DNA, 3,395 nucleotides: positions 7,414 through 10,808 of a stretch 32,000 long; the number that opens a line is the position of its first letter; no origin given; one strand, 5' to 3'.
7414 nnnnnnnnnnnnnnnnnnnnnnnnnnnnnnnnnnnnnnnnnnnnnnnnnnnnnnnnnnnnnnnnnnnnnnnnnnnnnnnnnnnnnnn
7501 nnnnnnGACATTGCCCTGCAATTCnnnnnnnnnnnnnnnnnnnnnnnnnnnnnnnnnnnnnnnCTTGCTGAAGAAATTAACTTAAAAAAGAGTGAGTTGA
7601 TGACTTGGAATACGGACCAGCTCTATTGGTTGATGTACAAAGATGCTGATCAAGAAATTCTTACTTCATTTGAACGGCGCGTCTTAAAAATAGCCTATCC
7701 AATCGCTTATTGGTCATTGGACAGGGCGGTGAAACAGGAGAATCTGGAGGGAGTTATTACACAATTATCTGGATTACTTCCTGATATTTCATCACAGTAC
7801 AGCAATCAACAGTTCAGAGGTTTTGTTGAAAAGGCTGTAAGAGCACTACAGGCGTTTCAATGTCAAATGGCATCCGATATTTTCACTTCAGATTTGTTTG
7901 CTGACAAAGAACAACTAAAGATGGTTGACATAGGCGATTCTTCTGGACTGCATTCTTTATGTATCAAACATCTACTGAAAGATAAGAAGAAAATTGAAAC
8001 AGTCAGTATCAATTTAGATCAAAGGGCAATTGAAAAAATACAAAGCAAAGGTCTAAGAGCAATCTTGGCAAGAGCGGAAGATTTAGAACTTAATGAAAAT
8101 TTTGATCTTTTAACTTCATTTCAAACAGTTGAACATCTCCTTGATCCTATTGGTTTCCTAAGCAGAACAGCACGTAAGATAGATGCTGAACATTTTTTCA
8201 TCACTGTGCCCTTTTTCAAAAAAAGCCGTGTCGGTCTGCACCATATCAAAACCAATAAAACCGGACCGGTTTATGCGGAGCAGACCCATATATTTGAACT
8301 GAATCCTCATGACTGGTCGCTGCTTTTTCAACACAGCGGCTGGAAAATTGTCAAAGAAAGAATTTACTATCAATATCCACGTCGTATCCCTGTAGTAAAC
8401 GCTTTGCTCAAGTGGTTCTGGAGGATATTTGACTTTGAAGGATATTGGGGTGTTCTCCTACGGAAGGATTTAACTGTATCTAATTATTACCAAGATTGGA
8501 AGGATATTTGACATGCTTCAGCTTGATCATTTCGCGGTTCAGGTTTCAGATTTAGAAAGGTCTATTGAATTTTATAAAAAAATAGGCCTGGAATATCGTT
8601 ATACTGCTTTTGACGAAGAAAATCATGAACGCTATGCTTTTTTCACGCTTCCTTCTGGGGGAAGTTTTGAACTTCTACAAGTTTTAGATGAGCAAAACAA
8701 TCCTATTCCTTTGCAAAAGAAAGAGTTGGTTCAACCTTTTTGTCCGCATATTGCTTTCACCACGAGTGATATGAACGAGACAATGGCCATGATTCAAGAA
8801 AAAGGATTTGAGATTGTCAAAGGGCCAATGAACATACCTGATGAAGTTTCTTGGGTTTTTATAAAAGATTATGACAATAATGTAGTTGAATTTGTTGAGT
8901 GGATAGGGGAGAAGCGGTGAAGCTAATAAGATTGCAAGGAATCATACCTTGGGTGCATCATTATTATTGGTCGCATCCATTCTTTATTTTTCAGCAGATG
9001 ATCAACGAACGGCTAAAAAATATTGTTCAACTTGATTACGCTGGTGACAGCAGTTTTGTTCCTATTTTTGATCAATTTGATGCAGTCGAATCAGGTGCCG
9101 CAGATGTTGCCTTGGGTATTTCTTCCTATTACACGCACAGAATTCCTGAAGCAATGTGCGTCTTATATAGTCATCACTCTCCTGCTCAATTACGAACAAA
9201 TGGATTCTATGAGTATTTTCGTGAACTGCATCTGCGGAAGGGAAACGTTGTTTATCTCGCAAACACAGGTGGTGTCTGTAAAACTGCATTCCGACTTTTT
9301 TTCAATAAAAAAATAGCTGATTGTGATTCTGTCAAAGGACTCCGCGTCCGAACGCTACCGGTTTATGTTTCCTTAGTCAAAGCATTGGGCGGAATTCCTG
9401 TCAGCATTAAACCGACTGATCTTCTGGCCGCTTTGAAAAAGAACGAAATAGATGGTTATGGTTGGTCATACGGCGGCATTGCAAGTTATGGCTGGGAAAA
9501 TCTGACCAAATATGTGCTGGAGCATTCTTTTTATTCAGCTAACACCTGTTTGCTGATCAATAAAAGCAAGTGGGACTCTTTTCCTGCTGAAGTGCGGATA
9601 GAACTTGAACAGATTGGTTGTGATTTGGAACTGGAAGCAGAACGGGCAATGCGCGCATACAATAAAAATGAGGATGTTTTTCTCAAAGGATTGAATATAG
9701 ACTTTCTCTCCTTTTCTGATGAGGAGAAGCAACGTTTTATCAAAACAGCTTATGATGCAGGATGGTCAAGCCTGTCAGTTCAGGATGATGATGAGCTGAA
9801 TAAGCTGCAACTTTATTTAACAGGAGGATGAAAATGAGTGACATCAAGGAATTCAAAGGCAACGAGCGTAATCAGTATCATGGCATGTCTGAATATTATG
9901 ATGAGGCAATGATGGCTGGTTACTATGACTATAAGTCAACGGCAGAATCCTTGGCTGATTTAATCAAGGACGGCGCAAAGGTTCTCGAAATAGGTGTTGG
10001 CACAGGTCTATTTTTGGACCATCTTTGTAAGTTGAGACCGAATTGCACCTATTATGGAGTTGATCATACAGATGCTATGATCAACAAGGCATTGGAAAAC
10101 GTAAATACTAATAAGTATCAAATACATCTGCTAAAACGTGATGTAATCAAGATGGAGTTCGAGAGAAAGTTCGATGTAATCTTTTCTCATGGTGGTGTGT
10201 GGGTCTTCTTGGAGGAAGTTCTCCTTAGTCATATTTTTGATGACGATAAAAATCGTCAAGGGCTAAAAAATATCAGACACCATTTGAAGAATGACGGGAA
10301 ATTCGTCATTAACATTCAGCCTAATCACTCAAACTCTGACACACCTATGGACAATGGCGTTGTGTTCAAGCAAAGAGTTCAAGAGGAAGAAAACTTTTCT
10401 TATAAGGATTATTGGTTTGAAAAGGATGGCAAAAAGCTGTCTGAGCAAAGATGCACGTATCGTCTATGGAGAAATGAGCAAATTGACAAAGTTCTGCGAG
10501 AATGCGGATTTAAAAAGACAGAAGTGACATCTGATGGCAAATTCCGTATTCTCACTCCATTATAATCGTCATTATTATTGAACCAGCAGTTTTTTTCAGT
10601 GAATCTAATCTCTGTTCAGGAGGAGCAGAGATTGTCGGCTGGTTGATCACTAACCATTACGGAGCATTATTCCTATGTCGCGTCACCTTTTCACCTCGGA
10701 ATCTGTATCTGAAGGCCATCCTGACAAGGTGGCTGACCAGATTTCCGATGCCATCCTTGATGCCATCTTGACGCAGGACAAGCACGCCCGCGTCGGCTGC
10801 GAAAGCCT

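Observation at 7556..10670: AT-rich four-gene cassette (methyltransferase, VOC, leaderless DctP-like protein, methyltransferase) wedged directly upstream of metK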

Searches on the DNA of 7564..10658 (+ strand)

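Call 76: search_dna_similar(query=window:7564-10658:+, collection=plasmids, mode=distant, max_rows=8)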
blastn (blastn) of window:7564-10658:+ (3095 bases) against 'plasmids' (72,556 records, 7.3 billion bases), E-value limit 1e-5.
No match.

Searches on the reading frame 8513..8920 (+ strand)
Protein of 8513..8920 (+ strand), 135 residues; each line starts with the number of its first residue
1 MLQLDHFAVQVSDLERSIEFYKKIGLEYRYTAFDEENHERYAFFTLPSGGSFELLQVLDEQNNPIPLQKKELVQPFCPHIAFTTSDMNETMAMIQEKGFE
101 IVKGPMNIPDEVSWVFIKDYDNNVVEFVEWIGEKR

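Call 3: search_protein_families(library=pfam, proteins=[window:8513-8920:+], max_evalue=0.01)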
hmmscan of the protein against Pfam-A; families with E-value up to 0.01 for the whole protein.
window:8513-8920:+ (135 aa): 5 families
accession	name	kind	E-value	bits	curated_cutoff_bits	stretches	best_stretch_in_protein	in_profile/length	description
PF00903.31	Glyoxalase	-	1.1e-13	52.1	20.6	1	3-127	1-121/121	Glyoxalase/Bleomycin resistance protein/Dioxygenase superfamily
PF13669.12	Glyoxalase_4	-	4e-10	40.4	27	1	5-106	1-98/109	Glyoxalase/Bleomycin resistance protein/Dioxygenase superfamily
PF13468.12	Glyoxalase_3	-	3e-05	24.6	25.1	1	4-106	1-106/176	Glyoxalase-like domain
PF12681.13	Glyoxalase_2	-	0.0025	18.2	30.1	1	10-129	7-115/118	Glyoxalase-like domain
PF22677.2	Ble-like_N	-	0.0058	16.8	24.5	0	6-27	4-26/41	Bleomycin resistance protein-like N-terminal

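Call 4: search_protein_families(library=ncbifam, proteins=[window:8513-8920:+], max_evalue=0.01)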
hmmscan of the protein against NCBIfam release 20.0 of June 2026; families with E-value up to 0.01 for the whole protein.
window:8513-8920:+ (135 aa): 22 families
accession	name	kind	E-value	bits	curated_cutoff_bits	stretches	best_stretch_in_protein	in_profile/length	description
TIGR00068.2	glyox_I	equivalog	1.9e-08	34.3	120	1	79-129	90-139/143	lactoylglutathione lyase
NF050075.1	SMU1112c_YaeR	equivalog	2.3e-07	31.1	140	1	4-54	73-123/125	SMU1112c/YaeR family gloxylase I-like metalloprotein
TIGR03081.1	metmalonyl_epim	equivalog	6.5e-07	29.9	114.95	1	3-105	1-102/129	methylmalonyl-CoA epimerase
NF050074.1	glyox_I_GloA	exception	8.1e-07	29.2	165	1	4-128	2-120/121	lactoylglutathione lyase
NF003152.0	PRK04101.1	equivalog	9.3e-07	29.3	171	1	4-127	5-116/139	metallothiol transferase FosB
NF000493.1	Fos_BSH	exception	2.3e-05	24.9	240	1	4-127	4-115/137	FosB/FosD family fosfomycin resistance bacillithiol transferase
NF041541.1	fosBx1_fam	exception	0.00012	22.5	290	1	4-127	5-116/138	FosBx1 family fosfomycin resistance bacillithiol transferase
NF007629.0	PRK10291.1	equivalog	0.00019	21.3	246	1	3-129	2-125/135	lactoylglutathione lyase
NF000222.1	FosX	equivalog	0.00021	21.6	170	1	67-127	53-115/127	FosX/FosE/FosI family fosfomycin resistance hydrolase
NF038306.1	fosM_gen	equivalog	0.00062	20.1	255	1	4-127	4-115/137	FosM family fosfomycin resistance protein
NF000125.1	498180014_fosA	hypoth_equivalog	0.00074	19.7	250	0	79-119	67-109/129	Fos family putative thiol transferase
NF041542.1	fosX-Cc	exception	0.00075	19.9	270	1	65-127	52-116/130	fosfomycin resistance hydrolase FosXCC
NF000085.1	Fos_BSH_Saur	exception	0.00086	19.6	260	1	4-126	5-115/139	FosB1/FosB3 family fosfomycin resistance bacillithiol transferase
NF000074.1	299782349_fosC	exception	0.001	19.2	250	1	3-24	4-25/132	FosC2 family fosfomycin resistance glutathione transferase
TIGR02295.1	HpaD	equivalog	0.001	18.3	321.4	1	2-126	138-256/298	3,4-dihydroxyphenylacetate 2,3-dioxygenase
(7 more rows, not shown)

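Call 9: find_encoding_contigs(protein=window:8513-8920:+, flank=10000, max_places=10)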
Protein window:8513-8920:+ (135 aa): 6 contigs read that carry it; 6 places shown.
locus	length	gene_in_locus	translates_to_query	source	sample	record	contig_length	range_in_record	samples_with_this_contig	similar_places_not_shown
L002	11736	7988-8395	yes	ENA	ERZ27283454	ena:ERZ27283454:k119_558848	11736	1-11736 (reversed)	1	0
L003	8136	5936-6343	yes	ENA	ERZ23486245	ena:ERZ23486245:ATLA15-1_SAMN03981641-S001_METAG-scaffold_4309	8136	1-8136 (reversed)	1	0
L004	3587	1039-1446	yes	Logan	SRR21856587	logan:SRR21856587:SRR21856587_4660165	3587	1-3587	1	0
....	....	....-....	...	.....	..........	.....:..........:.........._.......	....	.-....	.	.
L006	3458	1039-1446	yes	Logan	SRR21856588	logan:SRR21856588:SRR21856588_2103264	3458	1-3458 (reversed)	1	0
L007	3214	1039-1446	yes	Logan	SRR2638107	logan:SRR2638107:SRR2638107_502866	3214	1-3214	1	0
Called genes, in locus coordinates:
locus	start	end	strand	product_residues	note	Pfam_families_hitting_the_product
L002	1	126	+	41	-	?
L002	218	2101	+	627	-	PF02574:S-methyl_trans, PF02219:MTHFR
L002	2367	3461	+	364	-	PF10017:Methyltransf_33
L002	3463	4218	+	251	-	PF00005:ABC_tran, PF13304:AAA_21 (faint)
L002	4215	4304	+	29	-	-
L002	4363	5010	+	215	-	PF13489:Methyltransf_23, PF05175:MTS (weak), PF13847:Methyltransf_31, PF08241:Methyltransf_11, PF08242:Methyltransf_12, PF13649:Methyltransf_25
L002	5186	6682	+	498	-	PF04069:OpuAC, PF00528:BPD_transp_1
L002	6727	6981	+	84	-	-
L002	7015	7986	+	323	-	PF13489:Methyltransf_23 (weak)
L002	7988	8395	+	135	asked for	PF00903:Glyoxalase, PF13468:Glyoxalase_3 (weak), PF13669:Glyoxalase_4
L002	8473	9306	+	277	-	PF03480:DctP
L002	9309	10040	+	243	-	PF13489:Methyltransf_23, PF05401:NodS (weak), PF01269:Fibrillarin (faint), PF05175:MTS (weak), PF13847:Methyltransf_31, PF08241:Methyltransf_11, PF08242:Methyltransf_12, PF13649:Methyltransf_25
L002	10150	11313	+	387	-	PF00438:S-AdoMet_synt_N, PF02772:S-AdoMet_synt_M, PF02773:S-AdoMet_synt_C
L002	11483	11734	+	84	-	?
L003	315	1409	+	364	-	PF10017:Methyltransf_33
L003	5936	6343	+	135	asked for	PF00903:Glyoxalase, PF13468:Glyoxalase_3 (weak), PF13669:Glyoxalase_4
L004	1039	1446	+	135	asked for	PF00903:Glyoxalase, PF13468:Glyoxalase_3 (weak), PF13669:Glyoxalase_4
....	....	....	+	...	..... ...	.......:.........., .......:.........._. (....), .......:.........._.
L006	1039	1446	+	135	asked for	PF00903:Glyoxalase, PF13468:Glyoxalase_3 (weak), PF13669:Glyoxalase_4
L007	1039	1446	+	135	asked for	PF00903:Glyoxalase, PF13468:Glyoxalase_3 (weak), PF13669:Glyoxalase_4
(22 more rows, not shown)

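Call 33: search_solved_structures(query=window:8513-8920:+, max_evalue=0.001)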
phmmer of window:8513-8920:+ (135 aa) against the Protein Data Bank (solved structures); distinct sequences matched with E-value up to 0.001: 10.
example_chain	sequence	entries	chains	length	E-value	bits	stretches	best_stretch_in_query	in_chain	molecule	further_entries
6xbs_A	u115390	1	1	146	2.1e-06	31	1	3-103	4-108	Methylmalonyl-CoA epimerase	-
6xbr_A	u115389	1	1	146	2.1e-06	31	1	3-103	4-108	Methylmalonyl-CoA epimerase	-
6wf6_A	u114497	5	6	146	2.8e-06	30.6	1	3-103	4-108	Methylmalonyl-CoA epimerase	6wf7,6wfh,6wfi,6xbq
6xbv_A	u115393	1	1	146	3e-06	30.5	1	3-102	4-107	Methylmalonyl-CoA epimerase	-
6xbt_A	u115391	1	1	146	1.5e-05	28.2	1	3-103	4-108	Methylmalonyl-CoA epimerase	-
3huh_A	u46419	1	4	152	1.6e-05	28.2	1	3-131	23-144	Virulence protein STM3117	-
3hnq_A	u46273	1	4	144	2.3e-05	27.6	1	3-130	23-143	Virulence protein STM3117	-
1kmz_A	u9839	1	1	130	0.00062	23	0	4-127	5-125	mitomycin-binding protein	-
2a4w_A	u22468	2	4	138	0.00071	22.8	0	4-127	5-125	Mitomycin-Binding Protein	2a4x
1f9z_A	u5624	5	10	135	0.00082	22.6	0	3-129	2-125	GLYOXALASE I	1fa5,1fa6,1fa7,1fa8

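Call 59: search_protein_families(library=pfam, proteins=[L002:4363-5010:+], max_evalue=0.001)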
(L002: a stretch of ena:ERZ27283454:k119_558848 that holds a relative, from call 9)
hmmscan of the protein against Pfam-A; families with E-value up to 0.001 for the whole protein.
L002:4363-5010:+ (215 aa): 14 families
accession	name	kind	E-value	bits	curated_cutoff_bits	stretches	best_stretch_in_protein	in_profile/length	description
PF08241.18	Methyltransf_11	-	5.2e-15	56.3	21.2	1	72-166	1-95/95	Methyltransferase domain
PF13489.12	Methyltransf_23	-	6.7e-14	52.4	27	1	65-213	20-146/164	Methyltransferase domain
PF13649.12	Methyltransf_25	-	1.4e-12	48.6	27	1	71-162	1-97/97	Methyltransferase domain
PF13847.12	Methyltransf_31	-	1.2e-09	38.4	27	1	68-186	4-127/145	Methyltransferase domain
PF08242.18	Methyltransf_12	-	6.5e-09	36.9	30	1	72-164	1-98/98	Methyltransferase domain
PF05175.20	MTS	-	1.8e-06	28.2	23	1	65-190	29-165/170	Methyltransferase small domain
PF06325.19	PrmA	-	2.8e-05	24.2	22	1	63-167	157-259/296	Ribosomal protein L11 methyltransferase (PrmA)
PF07021.18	MetW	-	0.00029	21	21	1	70-161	16-105/193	Methionine biosynthesis protein MetW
PF01209.24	Ubie_methyltran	-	0.0003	20.7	20.1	1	63-166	43-151/233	ubiE/COQ5 methyltransferase family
PF02353.26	CMAS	-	0.0003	20.6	27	1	70-174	65-172/273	Mycolic acid cyclopropane synthetase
PF05148.21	Methyltransf_8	-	0.00035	21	27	1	63-188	68-176/219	Hypothetical methyltransferase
PF10294.15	Methyltransf_16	-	0.00038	20.7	21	1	52-99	29-79/174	Lysine methyltransferase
PF03848.20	TehB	-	0.00044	20.2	20.4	1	69-165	32-133/193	Tellurite resistance protein TehB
PF17763.6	Asparaginase_C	-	0.00093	19.6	34.6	0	118-172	10-63/114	Glutaminase/Asparaginase C-terminal domain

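Call 67: search_protein_families(library=ncbifam, proteins=[L002:4363-5010:+], max_evalue=0.00001)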
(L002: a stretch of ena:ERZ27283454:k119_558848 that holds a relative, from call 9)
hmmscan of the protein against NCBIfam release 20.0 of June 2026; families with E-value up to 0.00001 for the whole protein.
L002:4363-5010:+ (215 aa): 14 families
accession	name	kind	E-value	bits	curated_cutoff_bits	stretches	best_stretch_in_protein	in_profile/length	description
TIGR02072.1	BioC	equivalog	2.3e-12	47.2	184.95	1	56-169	24-135/244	malonyl-ACP O-methyltransferase BioC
TIGR01983.1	UbiG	equivalog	1.5e-11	44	102.95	1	49-168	31-153/228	bifunctional 2-polyprenyl-6-hydroxyphenol methylase/3-demethylubiquinol 3-O-methyltransferase UbiG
NF045667.1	MTase_DVU1556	equivalog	5.7e-11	42.3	155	1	66-167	21-120/213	DVU_1556 family methyltransferase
TIGR02021.1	BchM-ChlM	equivalog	7.5e-11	41.9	158.9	1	65-174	52-163/218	magnesium protoporphyrin IX methyltransferase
NF041537.1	ArsM_AhpD_UU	exception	3.4e-10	39.2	510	1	35-167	45-181/345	arsenite methyltransferase/AhpD domain selenoprotein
NF001241.0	PRK00216.1-2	equivalog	5.3e-09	36.1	327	1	24-168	12-149/231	demethylmenaquinone methyltransferase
NF043040.1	corrin_prot_MT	hypoth_equivalog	1.1e-08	34.8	180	1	67-167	41-148/216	corrinoid protein-associated methyltransferase CpaM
TIGR01934.1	MenG_MenH_UbiE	subfamily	1.1e-08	34.7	158.35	1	62-167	34-142/223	ubiquinone/menaquinone biosynthesis methyltransferase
NF047649.1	MTase_UXPK_star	exception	3.4e-08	32.9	460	1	70-167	80-182/283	methyltransferase/UXPK-star double selenoprotein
NF007610.0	PRK10258.1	equivalog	4.9e-08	32.6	342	1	64-168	39-140/251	malonyl-ACP O-methyltransferase BioC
NF041536.1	ArsM_DUF2284_UU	exception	2.7e-07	29.3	575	1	67-168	76-182/459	arsenite methyltransferase/DUF2284 domain selenoprotein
NF001244.0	PRK00216.1-5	equivalog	4.5e-07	29.4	216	1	62-166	43-153/236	bifunctional demethylmenaquinone methyltransferase/2-methoxy-6-polyprenyl-1,4-benzoquinol methylase UbiE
NF008264.0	PRK11036.1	equivalog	5.6e-07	29.3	366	1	65-166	42-147/261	tRNA uridine 5-oxyacetic acid(34) methyltransferase CmoM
NF008992.0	PRK12335.1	equivalog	6.7e-06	25.5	303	1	63-169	118-228/289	SAM-dependent methyltransferase TehB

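Call 78: search_protein_families(library=padloc, proteins=[window:8513-8920:+], max_evalue=0.001)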
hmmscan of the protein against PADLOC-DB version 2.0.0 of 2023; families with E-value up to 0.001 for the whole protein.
window:8513-8920:+ (135 aa): 0 families
